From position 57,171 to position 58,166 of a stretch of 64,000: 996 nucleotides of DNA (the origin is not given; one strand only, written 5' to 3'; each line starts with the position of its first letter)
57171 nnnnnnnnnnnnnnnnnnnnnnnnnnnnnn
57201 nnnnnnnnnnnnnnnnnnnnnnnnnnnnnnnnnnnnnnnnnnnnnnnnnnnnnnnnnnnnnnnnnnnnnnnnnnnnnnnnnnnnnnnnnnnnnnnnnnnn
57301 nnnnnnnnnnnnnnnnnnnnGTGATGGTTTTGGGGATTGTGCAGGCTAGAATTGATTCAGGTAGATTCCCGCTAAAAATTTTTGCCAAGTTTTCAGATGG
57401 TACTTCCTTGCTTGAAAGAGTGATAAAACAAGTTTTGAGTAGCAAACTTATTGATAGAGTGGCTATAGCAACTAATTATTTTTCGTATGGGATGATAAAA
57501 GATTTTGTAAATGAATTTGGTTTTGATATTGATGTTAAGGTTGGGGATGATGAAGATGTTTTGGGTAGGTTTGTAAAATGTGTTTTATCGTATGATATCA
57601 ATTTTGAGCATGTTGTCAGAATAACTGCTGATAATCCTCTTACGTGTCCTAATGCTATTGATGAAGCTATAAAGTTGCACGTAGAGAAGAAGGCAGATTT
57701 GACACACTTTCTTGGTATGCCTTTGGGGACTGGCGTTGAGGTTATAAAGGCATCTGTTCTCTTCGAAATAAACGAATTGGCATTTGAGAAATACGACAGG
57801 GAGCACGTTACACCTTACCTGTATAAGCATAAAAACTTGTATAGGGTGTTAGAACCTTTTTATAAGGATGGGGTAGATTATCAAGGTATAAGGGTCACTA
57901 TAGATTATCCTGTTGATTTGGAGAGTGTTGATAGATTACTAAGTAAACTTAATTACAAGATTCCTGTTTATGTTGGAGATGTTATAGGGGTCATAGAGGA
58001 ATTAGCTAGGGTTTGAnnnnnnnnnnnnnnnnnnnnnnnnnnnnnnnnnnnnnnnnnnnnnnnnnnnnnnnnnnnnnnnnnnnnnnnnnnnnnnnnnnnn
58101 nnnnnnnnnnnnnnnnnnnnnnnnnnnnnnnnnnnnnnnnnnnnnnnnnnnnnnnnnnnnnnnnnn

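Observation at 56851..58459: flgD is translationally coupled to a CMP-sugar cytidylyltransferase and a prepilin-peptidase-like membrane protein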

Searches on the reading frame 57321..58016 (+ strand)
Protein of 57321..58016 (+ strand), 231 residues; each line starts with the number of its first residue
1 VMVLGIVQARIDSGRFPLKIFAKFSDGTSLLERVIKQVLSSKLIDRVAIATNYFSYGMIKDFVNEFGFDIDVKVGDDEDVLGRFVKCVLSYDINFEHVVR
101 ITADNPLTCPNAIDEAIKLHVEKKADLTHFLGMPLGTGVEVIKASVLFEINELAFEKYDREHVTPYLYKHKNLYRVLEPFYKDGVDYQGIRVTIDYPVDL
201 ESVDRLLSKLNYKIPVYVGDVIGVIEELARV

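Call 3: search_protein_families(library=pfam, proteins=[window:57321-58016:+], max_evalue=0.1)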
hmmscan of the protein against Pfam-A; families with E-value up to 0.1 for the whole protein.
window:57321-58016:+ (231 aa): 1 family
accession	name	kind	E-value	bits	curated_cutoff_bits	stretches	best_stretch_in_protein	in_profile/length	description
PF02348.25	CTP_transf_3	-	1.3e-26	94.2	22.6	1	5-206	2-205/217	Cytidylyltransferase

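Call 4: search_protein_families(library=ncbifam, proteins=[window:57321-58016:+], max_evalue=0.1)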
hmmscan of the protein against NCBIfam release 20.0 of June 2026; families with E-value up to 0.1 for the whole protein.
window:57321-58016:+ (231 aa): 7 families
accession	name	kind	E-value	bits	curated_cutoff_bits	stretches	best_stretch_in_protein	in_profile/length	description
NF003952.0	PRK05450.1-5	subfamily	4.3e-12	45.7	193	1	2-125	2-121/250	3-deoxy-manno-octulosonate cytidylyltransferase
NF003950.0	PRK05450.1-3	subfamily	3.6e-10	39.6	234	1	1-120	1-117/248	3-deoxy-manno-octulosonate cytidylyltransferase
NF009905.0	PRK13368.1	subfamily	1.5e-09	37.5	255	1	2-122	2-116/243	3-deoxy-manno-octulosonate cytidylyltransferase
NF003948.0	PRK05450.1-1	equivalog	2.5e-05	23.6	281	1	3-128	6-128/248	3-deoxy-manno-octulosonate cytidylyltransferase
TIGR04321.1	spiroSPASM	subfamily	4.9e-05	22.2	250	1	21-176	15-173/510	spiro-SPASM protein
NF010932.0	PRK14352.1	equivalog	0.03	13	611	1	27-128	33-134/488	bifunctional UDP-N-acetylglucosamine diphosphorylase/glucosamine-1-phosphate N-acetyltransferase GlmU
TIGR03584.1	PseF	equivalog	0.035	13.7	205.7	1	5-56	2-52/222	pseudaminic acid cytidylyltransferase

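Call 6: find_homologous_proteins(query=window:57321-58016:+)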
Query window:57321-58016:+ (231 aa): 555 proteins with E <= 0.001 among 1133 candidates; the best 120 are listed.
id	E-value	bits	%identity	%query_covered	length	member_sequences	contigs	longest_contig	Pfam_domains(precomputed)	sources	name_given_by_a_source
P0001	1.7e-146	504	100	100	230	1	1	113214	PF02348.26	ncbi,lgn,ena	-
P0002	8.1e-132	456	88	100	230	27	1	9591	PF02348.26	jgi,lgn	jgi:spore coat polysaccharide biosynthesis protein SpsF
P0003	1.7e-111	389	73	100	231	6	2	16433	PF02348.26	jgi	jgi:spore coat polysaccharide biosynthesis protein SpsF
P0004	1.5e-83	298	60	100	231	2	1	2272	PF02348.26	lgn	-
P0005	9.3e-80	285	60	97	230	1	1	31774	PF02348.26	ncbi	ncbi:MAG: hypothetical protein ABDH28_01360 [Brevinematia bacterium]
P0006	4.2e-77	277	57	98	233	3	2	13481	PF02348.26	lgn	-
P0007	2.0e-76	275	59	99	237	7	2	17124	PF02348.26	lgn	-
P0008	2.5e-76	274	54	100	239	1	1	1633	PF02348.26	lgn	-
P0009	5.1e-76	273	57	99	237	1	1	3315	PF02348.26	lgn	-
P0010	5.5e-76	273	59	98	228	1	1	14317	PF02348.26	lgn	-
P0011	8.9e-76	272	60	97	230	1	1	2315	PF02348.26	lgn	-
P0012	1.5e-75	272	57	96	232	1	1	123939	PF02348.26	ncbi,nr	ncbi:MAG: hypothetical protein N2712_02780 [Brevinematales bacterium]|nr:hypothetical protein [Brevi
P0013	1.7e-75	272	59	99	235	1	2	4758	PF02348.26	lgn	-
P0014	1.3e-73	265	58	98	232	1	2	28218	PF02348.26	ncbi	-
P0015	1.5e-72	262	54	99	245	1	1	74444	PF02348.26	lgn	-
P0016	4.8e-72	260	56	98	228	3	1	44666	PF02348.26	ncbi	ncbi:MAG: cytidylyltransferase domain-containing protein [Brevinematia bacterium]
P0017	1.6e-46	177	43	96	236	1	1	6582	PF02348.26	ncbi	-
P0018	1.2e-39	154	41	94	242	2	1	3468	PF02348.26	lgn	-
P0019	1.4e-39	154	39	94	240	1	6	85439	PF02348.26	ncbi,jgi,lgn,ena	jgi:spore coat polysaccharide biosynthesis protein SpsF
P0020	9.2e-39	151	40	96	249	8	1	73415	PF02348.26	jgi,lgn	jgi:spore coat polysaccharide biosynthesis protein SpsF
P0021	7.0e-37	145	38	94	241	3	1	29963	PF02348.26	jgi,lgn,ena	-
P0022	1.6e-36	144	38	94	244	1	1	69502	PF02348.26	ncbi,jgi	jgi:spore coat polysaccharide biosynthesis protein SpsF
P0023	2.1e-36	144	39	97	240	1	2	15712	PF12804.14,PF02348.26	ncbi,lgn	-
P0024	4.1e-36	143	39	88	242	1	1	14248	PF12804.14,PF02348.26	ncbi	-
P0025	5.0e-36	142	39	98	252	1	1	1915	PF02348.26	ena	-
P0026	2.5e-35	140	37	94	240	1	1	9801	PF02348.26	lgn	-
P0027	2.7e-35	140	36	97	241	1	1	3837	PF02348.26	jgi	jgi:spore coat polysaccharide biosynthesis protein SpsF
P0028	5.3e-35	139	38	94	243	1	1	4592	PF02348.26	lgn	-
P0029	1.3e-34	138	39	88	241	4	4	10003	PF02348.26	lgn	-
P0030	1.9e-34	137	36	94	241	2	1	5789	PF02348.26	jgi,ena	-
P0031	1.4e-33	134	39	94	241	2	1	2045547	PF02348.26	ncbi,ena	-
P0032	3.2e-33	133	36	94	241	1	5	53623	PF02348.26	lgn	-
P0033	3.4e-33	133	40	90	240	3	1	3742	PF12804.14,PF02348.26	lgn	-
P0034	5.7e-33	132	36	94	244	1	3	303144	PF02348.26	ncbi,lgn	-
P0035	9.2e-33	132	35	96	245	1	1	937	PF12804.14,PF02348.26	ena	-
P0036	1.1e-32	131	36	94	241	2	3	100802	PF02348.26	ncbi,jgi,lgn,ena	ncbi:MAG: spore coat protein [Brevinematales bacterium]|jgi:spore coat polysaccharide biosynthesis p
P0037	1.4e-32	131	39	90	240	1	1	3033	PF02348.26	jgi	-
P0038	2.2e-32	131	36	94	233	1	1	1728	PF02348.26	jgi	jgi:spore coat polysaccharide biosynthesis protein SpsF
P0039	6.6e-32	129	34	98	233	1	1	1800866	PF02348.26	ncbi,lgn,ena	-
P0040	7.5e-32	129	37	86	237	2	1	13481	PF02348.26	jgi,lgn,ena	-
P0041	1.3e-31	128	36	94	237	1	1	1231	PF02348.26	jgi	jgi:spore coat polysaccharide biosynthesis protein SpsF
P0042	1.8e-31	128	35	94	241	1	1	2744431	PF02348.26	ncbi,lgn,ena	-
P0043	1.4e-28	118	37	76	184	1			PF02348.26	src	-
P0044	2.4e-28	117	33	95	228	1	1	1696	PF02348.26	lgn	-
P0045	4.1e-28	117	36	97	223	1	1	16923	PF02348.26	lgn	-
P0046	6.7e-28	116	34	96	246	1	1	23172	PF02348.26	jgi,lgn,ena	-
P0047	4.5e-27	113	35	97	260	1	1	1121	PF02348.26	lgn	-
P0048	6.2e-27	113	35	97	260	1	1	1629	PF02348.26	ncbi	-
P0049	6.3e-27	113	34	96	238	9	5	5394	PF02348.26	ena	-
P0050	7.8e-27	112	34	97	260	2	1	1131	PF02348.26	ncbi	-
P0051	1.2e-26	112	34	96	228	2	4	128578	PF02348.26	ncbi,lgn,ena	-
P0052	1.7e-26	111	33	98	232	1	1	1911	PF02348.26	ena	-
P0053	1.8e-26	111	42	61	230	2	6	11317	PF02348.26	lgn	-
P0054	2.0e-26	111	35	98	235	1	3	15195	PF02348.26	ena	-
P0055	3.2e-26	110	37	97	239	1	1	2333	PF02348.26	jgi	-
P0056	4.3e-26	110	34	96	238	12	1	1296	PF02348.26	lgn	-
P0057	5.3e-26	110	33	98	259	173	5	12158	PF02348.26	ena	-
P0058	5.3e-26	110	34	90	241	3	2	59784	PF12804.14,PF02348.26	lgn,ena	-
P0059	5.3e-26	110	38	90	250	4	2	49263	PF12804.14,PF02348.26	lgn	-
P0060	6.2e-26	109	33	98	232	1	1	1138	PF02348.26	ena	-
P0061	7.5e-26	109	39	75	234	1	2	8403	PF02348.26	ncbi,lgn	ncbi:3-deoxy-manno-octulosonate cytidylyltransferase [compost metagenome]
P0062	8.7e-26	109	34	96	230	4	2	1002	PF02348.26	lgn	-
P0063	9.8e-26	109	33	97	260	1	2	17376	PF02348.26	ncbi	-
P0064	1.1e-25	109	50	48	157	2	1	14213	PF02348.26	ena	-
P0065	1.2e-25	108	35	94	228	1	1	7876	PF12804.14,PF02348.26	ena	-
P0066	1.3e-25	108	35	98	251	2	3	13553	PF02348.26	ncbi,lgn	-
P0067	1.5e-25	108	34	97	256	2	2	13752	PF02348.26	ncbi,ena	-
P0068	2.1e-25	108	34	94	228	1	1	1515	PF12804.14,PF02348.26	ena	-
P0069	2.2e-25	108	38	75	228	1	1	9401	PF02348.26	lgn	-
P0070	2.8e-25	107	32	98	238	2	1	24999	PF02348.26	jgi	jgi:spore coat polysaccharide biosynthesis protein SpsF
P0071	2.8e-25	107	30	98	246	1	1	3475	PF02348.26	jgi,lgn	-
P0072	2.9e-25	107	33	94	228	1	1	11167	PF02348.26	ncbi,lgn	ncbi:MAG: cytidylyltransferase domain-containing protein [Spirochaetales bacterium]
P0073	3.5e-25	107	33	97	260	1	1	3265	PF02348.26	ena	-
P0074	4.1e-25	107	33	98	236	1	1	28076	PF02348.26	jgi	jgi:spore coat polysaccharide biosynthesis protein SpsF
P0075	4.5e-25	107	35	96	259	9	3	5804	PF02348.26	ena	-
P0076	6.5e-25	106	30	98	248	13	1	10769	PF02348.26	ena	-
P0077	7.0e-25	106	37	84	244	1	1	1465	PF02348.26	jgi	-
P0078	7.5e-25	106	32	97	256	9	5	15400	PF02348.26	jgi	-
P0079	7.6e-25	106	34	98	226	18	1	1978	PF02348.26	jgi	-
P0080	9.0e-25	106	35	90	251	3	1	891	PF02348.26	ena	-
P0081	1.4e-24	105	35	96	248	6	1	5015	PF02348.26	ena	-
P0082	1.5e-24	105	37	84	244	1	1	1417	PF02348.26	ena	-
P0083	1.6e-24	105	34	97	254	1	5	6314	PF02348.26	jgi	-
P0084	1.7e-24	105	37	97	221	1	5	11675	PF02348.26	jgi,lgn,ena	jgi:spore coat polysaccharide biosynthesis protein SpsF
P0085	1.7e-24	105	35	90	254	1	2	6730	PF02348.26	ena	-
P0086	1.9e-24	105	34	96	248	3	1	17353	PF02348.26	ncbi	-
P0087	2.0e-24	104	37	84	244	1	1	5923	PF02348.26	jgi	-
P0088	2.3e-24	104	33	97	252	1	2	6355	PF02348.26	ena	-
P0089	2.3e-24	104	36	97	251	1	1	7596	PF12804.14,PF02348.26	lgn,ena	-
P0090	2.5e-24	104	36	96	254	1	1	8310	PF02348.26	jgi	-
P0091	2.5e-24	104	36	96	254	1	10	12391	PF02348.26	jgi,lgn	-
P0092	2.9e-24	104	33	94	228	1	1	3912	PF02348.26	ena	-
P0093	3.0e-24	104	35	90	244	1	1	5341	PF02348.26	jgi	-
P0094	3.1e-24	104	33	97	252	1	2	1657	PF02348.26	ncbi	-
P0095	3.1e-24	104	33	96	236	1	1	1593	PF02348.26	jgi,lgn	-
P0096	3.2e-24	104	36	82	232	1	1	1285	PF02348.26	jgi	jgi:spore coat polysaccharide biosynthesis protein SpsF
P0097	3.5e-24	104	33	96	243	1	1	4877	PF02348.26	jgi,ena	-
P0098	3.6e-24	104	35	96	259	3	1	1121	PF02348.26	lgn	-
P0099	3.8e-24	104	32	100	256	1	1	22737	PF02348.26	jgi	jgi:spore coat polysaccharide biosynthesis protein SpsF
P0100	4.0e-24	104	33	98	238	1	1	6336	PF02348.26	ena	-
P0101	4.6e-24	103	34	96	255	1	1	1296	PF02348.26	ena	-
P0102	5.4e-24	103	33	97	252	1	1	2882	PF02348.26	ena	-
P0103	6.2e-24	103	34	93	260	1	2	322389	PF12804.14,PF02348.26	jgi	jgi:spore coat polysaccharide biosynthesis protein SpsF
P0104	6.2e-24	103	35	97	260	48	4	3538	PF02348.26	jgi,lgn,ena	-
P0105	6.6e-24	103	35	96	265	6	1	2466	PF02348.26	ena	-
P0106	7.0e-24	103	35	94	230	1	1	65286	PF12804.14,PF02348.26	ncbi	-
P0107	7.6e-24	103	32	100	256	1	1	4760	PF02348.26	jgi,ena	-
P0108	7.7e-24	103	35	97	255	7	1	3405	PF02348.26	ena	-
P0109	8.0e-24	103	40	55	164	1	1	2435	PF02348.26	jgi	jgi:spore coat polysaccharide biosynthesis protein SpsF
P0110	9.0e-24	102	41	62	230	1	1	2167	PF02348.26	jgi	jgi:spore coat polysaccharide biosynthesis protein SpsF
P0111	9.3e-24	102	34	97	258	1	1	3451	PF02348.26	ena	-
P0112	1.0e-23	102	33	98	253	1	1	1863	PF02348.26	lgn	-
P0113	1.1e-23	102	36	96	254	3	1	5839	PF02348.26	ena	-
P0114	1.2e-23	102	33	98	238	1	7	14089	PF02348.26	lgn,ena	-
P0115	1.3e-23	102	34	98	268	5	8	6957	PF02348.26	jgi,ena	jgi:spore coat polysaccharide biosynthesis protein SpsF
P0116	1.5e-23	102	33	96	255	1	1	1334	PF02348.26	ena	-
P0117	1.7e-23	101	36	86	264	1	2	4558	PF12804.14,PF02348.26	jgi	jgi:spore coat polysaccharide biosynthesis protein SpsF (cytidylyltransferase family)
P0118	1.8e-23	101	33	97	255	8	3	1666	PF02348.26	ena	-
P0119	2.4e-23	101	36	96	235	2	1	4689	PF12804.14,PF02348.26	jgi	jgi:spore coat polysaccharide biosynthesis protein SpsF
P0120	2.5e-23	101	35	98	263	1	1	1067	PF02348.26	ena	-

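Call 7: find_encoding_contigs(protein=P0001, flank=10000, max_places=3)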
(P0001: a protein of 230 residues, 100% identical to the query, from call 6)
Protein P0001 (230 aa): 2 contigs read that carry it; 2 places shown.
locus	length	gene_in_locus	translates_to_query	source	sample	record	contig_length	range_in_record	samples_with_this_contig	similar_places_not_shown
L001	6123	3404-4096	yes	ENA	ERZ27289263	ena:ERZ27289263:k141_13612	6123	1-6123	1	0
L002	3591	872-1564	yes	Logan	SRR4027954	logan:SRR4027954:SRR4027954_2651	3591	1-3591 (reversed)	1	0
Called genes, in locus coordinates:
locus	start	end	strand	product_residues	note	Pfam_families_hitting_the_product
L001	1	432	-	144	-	?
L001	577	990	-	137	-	PF01894:YjbQ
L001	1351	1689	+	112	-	PF01740:STAS, PF13466:STAS_2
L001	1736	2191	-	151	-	PF00460:Flg_bb_rod, PF06429:Flg_bbr_C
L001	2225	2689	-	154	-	-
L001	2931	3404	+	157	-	PF03963:FlgD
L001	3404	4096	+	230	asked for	PF02348:CTP_transf_3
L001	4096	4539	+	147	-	PF01478:Peptidase_A24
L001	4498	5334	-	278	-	PF04542:Sigma70_r2, PF04539:Sigma70_r3 (weak), PF08281:Sigma70_r4_2, PF04545:Sigma70_r4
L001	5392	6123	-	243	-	?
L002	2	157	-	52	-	?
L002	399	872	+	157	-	PF03963:FlgD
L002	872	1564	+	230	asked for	PF02348:CTP_transf_3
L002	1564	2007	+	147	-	PF01478:Peptidase_A24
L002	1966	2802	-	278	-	PF04542:Sigma70_r2, PF04539:Sigma70_r3 (weak), PF08281:Sigma70_r4_2, PF04545:Sigma70_r4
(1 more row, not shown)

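Call 8: find_encoding_contigs(protein=P0012, flank=8000, max_places=3)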
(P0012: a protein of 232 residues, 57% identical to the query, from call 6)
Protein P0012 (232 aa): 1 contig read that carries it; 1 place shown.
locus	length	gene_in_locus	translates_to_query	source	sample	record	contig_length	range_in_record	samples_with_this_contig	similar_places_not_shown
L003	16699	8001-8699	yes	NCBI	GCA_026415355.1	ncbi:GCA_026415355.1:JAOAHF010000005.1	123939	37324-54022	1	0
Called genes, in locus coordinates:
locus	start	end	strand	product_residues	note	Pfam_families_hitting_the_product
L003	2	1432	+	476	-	PF03951:Gln-synt_N, PF00120:Gln-synt_C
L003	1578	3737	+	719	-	PF05226:CHASE2, PF00211:Guanylate_cyc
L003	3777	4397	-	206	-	PF00484:Pro_CA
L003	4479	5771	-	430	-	PF00919:UPF0004, PF04055:Radical_SAM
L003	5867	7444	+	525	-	-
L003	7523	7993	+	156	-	PF03963:FlgD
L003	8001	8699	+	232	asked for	PF02348:CTP_transf_3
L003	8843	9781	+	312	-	PF00528:BPD_transp_1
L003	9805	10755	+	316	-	PF00528:BPD_transp_1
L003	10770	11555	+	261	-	PF00005:ABC_tran, PF02463:SMC_N, PF13304:AAA_21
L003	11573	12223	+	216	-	PF01895:PhoU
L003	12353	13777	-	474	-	-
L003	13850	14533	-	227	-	-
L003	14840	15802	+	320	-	-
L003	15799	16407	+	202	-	PF01725:Ham1p_like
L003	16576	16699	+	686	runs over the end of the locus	PF02092:tRNA_synt_2f, PF05746:DALR_1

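Call 9: find_encoding_contigs(protein=P0016, flank=6000, max_places=2)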
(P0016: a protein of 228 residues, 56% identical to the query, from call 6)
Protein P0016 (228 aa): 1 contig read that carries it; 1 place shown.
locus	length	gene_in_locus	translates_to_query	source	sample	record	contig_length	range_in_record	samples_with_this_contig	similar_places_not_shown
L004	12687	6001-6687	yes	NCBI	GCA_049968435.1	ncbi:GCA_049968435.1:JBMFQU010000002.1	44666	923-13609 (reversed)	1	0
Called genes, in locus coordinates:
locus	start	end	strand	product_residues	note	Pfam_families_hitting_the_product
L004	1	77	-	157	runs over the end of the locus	-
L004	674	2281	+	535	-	PF00128:Alpha-amylase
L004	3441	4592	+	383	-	PF00155:Aminotran_1_2, PF01041:DegT_DnrJ_EryC1, PF01053:Cys_Met_Meta_PP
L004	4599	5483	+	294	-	PF13489:Methyltransf_23, PF13847:Methyltransf_31, PF08241:Methyltransf_11, PF08242:Methyltransf_12, PF13649:Methyltransf_25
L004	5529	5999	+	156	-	PF03963:FlgD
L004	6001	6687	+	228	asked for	PF02348:CTP_transf_3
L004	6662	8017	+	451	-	PF00041:fn3 (weak)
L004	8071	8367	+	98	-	-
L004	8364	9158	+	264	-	PF02405:MlaE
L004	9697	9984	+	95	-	-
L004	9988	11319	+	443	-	PF00004:AAA (weak), PF07728:AAA_5 (faint), PF07724:AAA_2, PF00004:AAA, PF10431:ClpB_D2-small (weak)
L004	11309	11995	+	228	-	PF00702:Hydrolase, PF12710:HAD (weak), PF13419:HAD_2, PF13242:Hydrolase_like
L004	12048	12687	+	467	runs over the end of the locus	-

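Call 10: find_encoding_contigs(protein=P0015, flank=6000, max_places=2)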
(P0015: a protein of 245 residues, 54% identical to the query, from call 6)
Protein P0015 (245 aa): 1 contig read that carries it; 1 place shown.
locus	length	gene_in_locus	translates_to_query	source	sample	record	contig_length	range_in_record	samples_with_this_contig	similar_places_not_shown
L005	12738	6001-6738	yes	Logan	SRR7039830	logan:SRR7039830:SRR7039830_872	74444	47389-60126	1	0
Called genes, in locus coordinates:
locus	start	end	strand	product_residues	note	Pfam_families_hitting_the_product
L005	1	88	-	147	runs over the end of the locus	PF04519:Bactofilin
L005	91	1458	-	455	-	PF01523:PmbA_TldD_1st, PF19290:PmbA_TldD_2nd, PF19289:PmbA_TldD_3rd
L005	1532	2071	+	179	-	-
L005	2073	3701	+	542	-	PF05496:RuvB_N (weak), PF06068:TIP49 (faint), PF13177:DNA_pol3_delta2, PF00004:AAA, PF07728:AAA_5 (weak), PF13401:AAA_22 (weak), PF22608:DNAX_ATPase_lid (weak), PF12169:DNA_pol3_gamma3, +1 more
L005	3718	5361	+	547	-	-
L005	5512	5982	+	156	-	PF03963:FlgD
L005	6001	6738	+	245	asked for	PF02348:CTP_transf_3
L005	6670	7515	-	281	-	PF00950:ABC-3, PF01032:FecCD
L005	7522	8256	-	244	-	PF02463:SMC_N, PF00005:ABC_tran, PF13304:AAA_21 (faint)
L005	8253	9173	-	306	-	PF01297:ZnuA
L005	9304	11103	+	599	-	PF00009:GTP_EFTU, PF01926:MMR_HSR1 (faint), PF03144:GTP_EFTU_D2, PF00679:EFG_C, PF06421:LepA_C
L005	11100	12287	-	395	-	PF13487:HD_5, PF01966:HD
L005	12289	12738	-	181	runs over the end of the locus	PF01661:Macro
